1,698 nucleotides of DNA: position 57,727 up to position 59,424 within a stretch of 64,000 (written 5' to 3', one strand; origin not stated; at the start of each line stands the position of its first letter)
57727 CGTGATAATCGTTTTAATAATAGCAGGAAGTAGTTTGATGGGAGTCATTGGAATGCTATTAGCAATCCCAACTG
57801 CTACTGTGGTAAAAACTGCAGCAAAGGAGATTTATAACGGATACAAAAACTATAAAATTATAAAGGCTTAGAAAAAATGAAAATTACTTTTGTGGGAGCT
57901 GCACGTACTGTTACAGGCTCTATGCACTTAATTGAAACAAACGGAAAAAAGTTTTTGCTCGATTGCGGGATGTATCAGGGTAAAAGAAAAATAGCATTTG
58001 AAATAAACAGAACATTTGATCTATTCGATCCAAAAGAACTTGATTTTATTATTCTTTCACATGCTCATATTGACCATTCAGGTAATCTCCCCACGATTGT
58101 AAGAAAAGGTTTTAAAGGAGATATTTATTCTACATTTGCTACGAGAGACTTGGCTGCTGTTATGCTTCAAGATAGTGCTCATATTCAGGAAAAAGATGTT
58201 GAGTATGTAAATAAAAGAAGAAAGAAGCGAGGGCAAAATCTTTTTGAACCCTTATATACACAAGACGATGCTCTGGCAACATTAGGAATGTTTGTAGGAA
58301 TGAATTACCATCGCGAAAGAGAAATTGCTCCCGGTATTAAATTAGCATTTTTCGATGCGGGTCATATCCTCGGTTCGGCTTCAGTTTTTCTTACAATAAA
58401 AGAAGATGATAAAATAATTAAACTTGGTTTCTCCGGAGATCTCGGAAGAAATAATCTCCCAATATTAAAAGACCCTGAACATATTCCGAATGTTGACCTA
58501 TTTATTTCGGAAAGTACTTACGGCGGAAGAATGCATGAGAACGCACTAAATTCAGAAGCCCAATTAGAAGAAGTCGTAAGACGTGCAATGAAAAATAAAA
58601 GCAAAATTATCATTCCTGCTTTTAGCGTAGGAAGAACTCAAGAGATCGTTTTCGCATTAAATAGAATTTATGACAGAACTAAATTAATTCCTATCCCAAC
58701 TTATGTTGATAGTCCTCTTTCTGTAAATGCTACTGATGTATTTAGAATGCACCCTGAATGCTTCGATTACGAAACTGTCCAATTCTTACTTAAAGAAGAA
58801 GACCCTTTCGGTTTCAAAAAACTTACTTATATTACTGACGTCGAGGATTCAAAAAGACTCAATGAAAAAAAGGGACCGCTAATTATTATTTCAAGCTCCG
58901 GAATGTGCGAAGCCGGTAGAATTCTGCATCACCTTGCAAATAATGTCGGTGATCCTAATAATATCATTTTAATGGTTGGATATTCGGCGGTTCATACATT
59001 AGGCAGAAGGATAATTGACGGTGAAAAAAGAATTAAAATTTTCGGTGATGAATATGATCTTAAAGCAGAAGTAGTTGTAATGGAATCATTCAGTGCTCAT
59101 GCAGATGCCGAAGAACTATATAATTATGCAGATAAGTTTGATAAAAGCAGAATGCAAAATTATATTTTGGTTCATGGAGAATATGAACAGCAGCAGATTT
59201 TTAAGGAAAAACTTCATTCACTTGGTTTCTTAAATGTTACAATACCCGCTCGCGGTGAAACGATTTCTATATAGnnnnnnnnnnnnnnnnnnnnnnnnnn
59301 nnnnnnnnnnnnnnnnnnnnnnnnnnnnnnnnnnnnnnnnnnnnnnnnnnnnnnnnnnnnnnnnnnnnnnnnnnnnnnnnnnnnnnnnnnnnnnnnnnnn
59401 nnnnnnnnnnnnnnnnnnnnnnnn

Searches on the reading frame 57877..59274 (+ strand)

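Call 68: search_protein_families(library=pfam, proteins=[window:57877-59274:+], max_evalue=0.0001)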
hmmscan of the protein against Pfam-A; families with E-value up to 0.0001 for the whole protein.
window:57877-59274:+ (465 aa): 5 families
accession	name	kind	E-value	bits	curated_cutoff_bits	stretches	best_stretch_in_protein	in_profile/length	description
PF10996.14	Beta-Casp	-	4.5e-38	130.9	27.7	1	254-379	1-120/120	Beta-Casp domain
PF07521.17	RMMBL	-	1.4e-12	47.8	21.6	1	393-456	2-62/63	Zn-dependent metallo-hydrolase RNA specificity domain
PF00753.33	Lactamase_B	-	1.7e-11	44.9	22.7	1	13-99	5-88/196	Metallo-beta-lactamase superfamily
PF16661.11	Lactamase_B_6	-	3.2e-08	33.6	27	1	18-181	1-157/193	Metallo-beta-lactamase superfamily domain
PF12706.13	Lactamase_B_2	-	8.9e-06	25.9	27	1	26-96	3-70/200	Beta-lactamase superfamily domain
